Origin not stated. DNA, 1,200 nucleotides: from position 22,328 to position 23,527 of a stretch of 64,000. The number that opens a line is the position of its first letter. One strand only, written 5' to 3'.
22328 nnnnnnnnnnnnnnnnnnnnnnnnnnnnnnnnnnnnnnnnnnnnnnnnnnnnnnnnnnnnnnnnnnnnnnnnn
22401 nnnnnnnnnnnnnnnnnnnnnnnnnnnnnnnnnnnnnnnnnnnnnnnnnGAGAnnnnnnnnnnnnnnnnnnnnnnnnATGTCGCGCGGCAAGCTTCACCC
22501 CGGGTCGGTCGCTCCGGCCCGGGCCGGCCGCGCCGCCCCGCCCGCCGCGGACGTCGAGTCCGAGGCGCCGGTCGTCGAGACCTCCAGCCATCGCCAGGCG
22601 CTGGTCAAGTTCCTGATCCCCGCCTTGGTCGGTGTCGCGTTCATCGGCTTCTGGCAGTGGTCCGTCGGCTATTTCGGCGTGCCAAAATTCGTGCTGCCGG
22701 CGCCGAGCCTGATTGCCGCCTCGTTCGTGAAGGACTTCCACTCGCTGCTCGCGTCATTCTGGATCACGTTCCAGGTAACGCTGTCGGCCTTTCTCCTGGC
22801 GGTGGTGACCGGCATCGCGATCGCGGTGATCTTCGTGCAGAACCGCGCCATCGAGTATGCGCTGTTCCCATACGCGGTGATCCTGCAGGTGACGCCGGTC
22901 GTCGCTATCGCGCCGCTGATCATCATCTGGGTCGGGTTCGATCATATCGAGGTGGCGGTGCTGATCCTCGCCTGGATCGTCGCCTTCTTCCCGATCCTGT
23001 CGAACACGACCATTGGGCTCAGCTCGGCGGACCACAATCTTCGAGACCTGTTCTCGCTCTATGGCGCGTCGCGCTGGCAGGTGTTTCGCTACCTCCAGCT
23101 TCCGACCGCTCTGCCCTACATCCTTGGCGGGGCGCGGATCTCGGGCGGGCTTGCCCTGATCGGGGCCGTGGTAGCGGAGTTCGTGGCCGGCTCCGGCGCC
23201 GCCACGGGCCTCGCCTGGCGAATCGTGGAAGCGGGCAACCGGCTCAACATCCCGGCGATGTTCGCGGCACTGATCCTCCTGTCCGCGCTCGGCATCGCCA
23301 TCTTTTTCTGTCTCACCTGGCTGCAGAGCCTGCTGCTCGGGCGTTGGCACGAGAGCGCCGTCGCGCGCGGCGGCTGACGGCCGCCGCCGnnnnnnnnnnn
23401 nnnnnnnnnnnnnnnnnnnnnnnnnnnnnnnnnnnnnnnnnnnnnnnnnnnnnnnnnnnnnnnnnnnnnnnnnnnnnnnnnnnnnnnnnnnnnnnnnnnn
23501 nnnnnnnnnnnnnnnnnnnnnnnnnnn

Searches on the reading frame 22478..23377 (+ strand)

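Call 12: search_protein_families(library=pfam, proteins=[window:22478-23377:+])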
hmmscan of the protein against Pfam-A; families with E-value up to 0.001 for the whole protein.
window:22478-23377:+ (299 aa): 1 family
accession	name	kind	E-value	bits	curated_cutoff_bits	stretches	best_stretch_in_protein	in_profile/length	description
PF00528.27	BPD_transp_1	-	1.8e-25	90.2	26.4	1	109-286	2-178/184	Binding-protein-dependent transport system inner membrane component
